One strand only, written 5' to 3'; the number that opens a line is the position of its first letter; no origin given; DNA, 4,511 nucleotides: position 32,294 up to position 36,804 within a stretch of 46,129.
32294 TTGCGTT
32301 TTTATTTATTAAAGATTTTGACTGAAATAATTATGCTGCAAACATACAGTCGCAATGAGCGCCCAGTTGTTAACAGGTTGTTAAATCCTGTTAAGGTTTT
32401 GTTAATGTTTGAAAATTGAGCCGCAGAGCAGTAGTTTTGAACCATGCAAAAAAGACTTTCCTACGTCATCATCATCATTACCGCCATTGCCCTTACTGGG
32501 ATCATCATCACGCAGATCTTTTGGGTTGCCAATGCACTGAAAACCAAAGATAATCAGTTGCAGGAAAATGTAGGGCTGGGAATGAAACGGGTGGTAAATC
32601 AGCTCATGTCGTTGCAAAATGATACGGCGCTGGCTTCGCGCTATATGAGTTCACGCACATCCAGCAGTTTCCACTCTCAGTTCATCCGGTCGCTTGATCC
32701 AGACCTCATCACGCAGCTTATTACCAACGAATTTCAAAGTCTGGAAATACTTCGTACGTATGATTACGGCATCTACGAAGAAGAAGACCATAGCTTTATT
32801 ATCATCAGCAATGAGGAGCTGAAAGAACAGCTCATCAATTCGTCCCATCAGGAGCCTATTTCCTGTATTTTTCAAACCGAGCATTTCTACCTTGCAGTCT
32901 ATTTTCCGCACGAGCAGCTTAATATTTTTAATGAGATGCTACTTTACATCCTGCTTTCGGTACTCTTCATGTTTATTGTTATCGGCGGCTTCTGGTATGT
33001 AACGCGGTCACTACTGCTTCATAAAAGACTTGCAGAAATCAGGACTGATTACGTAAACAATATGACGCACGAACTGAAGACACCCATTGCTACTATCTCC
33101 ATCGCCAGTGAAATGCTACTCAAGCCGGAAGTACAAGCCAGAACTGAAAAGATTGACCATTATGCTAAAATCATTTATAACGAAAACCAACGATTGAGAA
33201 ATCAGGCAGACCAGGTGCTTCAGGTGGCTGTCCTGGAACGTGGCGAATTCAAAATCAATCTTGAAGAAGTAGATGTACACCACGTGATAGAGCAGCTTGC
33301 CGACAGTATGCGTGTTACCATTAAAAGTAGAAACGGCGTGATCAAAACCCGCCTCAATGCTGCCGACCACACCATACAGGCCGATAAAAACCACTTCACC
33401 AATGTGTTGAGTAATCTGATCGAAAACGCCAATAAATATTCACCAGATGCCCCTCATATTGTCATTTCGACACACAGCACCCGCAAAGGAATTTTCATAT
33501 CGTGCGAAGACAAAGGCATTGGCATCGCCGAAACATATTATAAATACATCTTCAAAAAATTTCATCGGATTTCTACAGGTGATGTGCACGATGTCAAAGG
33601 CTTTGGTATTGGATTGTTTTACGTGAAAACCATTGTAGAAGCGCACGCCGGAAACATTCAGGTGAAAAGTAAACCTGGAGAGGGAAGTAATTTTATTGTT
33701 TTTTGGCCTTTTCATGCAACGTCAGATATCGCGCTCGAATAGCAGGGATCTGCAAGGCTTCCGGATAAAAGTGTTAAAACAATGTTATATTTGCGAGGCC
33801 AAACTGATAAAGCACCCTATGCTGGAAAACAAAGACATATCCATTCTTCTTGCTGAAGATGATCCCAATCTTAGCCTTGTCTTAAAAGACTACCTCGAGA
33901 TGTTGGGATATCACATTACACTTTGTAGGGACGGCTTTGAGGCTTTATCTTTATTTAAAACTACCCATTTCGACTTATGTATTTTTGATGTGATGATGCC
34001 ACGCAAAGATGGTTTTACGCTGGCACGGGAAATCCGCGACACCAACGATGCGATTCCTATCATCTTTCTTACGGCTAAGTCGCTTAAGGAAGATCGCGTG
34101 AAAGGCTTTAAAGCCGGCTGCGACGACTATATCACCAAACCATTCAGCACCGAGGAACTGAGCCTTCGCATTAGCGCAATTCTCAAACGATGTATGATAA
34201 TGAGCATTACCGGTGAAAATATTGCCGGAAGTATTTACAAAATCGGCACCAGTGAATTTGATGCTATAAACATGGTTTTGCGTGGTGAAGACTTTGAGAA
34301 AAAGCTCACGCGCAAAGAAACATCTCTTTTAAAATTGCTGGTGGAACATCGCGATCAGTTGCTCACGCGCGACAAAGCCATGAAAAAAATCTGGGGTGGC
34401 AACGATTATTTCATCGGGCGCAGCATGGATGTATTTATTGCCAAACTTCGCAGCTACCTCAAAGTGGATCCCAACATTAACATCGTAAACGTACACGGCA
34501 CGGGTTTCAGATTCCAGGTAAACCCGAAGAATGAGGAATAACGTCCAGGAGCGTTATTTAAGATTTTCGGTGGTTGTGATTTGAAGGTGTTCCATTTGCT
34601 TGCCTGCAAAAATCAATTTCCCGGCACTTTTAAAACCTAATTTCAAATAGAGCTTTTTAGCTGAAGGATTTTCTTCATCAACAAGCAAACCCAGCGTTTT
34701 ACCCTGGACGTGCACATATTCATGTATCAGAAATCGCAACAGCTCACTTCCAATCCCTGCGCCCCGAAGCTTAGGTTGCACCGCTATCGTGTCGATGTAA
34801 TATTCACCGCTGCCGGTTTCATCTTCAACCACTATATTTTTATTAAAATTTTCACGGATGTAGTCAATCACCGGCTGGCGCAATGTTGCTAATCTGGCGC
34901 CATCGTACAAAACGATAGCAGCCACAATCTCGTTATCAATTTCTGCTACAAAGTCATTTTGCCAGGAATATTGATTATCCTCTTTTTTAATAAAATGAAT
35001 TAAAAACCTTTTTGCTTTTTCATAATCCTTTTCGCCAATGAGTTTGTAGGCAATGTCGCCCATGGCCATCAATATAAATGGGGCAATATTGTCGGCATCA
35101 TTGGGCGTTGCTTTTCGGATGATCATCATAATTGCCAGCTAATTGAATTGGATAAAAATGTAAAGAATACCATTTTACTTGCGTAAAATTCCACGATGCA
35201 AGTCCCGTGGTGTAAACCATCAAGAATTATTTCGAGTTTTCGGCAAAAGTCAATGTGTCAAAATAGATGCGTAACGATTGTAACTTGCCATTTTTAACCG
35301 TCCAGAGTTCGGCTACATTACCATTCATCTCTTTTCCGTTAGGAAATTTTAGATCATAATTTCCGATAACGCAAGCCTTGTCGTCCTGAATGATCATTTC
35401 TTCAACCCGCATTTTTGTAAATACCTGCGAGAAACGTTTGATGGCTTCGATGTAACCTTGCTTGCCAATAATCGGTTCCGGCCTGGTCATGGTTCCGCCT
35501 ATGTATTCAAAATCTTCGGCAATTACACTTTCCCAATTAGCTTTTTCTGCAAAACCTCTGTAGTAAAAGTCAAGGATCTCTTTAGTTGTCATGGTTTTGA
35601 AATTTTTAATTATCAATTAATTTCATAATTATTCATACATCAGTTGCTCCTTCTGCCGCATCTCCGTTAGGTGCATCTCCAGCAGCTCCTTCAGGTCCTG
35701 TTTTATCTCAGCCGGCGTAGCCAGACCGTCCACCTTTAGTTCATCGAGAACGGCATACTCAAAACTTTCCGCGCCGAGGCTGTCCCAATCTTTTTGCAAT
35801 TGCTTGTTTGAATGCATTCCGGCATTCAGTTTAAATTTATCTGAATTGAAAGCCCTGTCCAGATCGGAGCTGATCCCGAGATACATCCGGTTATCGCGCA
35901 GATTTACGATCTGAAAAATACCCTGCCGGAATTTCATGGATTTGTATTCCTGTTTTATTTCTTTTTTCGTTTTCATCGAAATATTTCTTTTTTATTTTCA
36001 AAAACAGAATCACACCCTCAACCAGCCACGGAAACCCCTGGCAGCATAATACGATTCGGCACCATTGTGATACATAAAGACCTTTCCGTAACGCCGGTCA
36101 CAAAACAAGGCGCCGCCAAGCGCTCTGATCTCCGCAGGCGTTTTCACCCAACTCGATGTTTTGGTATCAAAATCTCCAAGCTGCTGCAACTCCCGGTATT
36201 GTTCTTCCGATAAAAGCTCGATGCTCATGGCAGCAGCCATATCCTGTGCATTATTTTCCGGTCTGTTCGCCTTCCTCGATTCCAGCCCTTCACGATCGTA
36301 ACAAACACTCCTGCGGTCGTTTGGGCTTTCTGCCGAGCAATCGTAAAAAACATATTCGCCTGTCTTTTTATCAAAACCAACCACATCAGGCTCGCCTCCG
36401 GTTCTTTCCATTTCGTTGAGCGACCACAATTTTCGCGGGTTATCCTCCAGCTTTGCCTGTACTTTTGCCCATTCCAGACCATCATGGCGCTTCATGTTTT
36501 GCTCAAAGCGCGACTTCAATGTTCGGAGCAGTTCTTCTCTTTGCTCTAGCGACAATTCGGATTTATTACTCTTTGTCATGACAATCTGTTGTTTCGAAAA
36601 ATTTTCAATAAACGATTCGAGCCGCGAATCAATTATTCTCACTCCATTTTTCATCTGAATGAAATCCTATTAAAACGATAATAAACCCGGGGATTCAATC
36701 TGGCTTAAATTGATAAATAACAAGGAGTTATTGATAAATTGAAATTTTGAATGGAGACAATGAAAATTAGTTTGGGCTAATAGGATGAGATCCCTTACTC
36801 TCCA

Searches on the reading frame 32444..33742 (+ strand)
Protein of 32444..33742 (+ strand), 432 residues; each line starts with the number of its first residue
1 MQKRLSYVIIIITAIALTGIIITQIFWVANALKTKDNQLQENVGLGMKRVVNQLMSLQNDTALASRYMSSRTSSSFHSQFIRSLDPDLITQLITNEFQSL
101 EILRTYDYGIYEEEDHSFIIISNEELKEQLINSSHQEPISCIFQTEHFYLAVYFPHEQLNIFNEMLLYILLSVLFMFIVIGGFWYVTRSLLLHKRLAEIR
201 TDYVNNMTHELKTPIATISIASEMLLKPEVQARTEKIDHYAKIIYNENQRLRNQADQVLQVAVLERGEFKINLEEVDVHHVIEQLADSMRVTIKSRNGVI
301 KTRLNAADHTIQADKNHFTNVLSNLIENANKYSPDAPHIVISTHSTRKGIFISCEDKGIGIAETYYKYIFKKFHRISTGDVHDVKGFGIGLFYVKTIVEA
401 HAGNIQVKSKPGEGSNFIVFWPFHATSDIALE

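Call 59: search_protein_families(library=pfam, proteins=[window:32444-33742:+], max_evalue=0.00001)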
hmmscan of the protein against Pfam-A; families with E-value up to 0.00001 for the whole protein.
window:32444-33742:+ (432 aa): 2 families
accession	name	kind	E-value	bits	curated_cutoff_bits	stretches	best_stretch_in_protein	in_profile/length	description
PF02518.31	HATPase_c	-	4.5e-21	75.8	26.4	1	314-423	2-109/111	Histidine kinase-, DNA gyrase B-, and HSP90-like ATPase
PF00512.31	HisKA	-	6.3e-11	42.6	26.9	1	200-265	2-64/66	His Kinase A (phospho-acceptor) domain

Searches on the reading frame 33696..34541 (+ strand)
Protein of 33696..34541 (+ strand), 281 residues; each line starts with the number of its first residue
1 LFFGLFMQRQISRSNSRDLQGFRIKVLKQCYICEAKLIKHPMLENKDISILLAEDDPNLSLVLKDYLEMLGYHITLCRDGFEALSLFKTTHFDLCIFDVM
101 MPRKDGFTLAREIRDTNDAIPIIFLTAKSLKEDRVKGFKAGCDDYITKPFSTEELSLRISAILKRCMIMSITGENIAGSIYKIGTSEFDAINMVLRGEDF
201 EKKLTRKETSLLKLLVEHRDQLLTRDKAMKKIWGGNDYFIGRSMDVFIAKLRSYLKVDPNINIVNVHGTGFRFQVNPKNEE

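Call 59: search_protein_families(library=pfam, proteins=[window:33696-34541:+], max_evalue=0.00001)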
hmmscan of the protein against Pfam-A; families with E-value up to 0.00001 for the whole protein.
window:33696-34541:+ (281 aa): 2 families
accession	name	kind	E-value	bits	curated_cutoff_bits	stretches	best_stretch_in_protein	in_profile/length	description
PF00072.30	Response_reg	-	6.7e-30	104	30.2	1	50-159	1-110/111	Response regulator receiver domain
PF00486.34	Trans_reg_C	-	2.3e-14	53.7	26.2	1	203-273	5-77/77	Transcriptional regulatory protein, C terminal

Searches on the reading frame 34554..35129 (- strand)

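Call 59: search_protein_families(library=pfam, proteins=[window:34554-35129:-], max_evalue=0.00001)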
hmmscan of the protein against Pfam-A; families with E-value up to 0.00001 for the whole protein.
window:34554-35129:- (191 aa): 4 families
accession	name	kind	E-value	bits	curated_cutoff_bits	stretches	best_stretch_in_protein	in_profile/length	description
PF00583.31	Acetyltransf_1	-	5.4e-14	52.9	20.7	1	52-166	23-116/116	Acetyltransferase (GNAT) family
PF13508.13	Acetyltransf_7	-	2.5e-11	44.2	27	1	60-167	6-83/84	Acetyltransferase (GNAT) domain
PF13673.13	Acetyltransf_10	-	5.7e-09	36.5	23.6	1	110-171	52-112/128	Acetyltransferase (GNAT) domain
PF08445.16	FR47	-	8.9e-08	32.5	22.1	1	112-169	24-80/86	FR47-like protein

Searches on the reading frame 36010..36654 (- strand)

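Call 59: search_protein_families(library=pfam, proteins=[window:36010-36654:-], max_evalue=0.00001)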
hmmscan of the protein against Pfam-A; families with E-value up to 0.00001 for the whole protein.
window:36010-36654:- (214 aa): 1 family
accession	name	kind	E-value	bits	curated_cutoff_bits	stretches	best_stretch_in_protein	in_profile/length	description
PF14066.11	DUF4256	-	2.7e-91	304.3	27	1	42-214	1-173/173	Protein of unknown function (DUF4256)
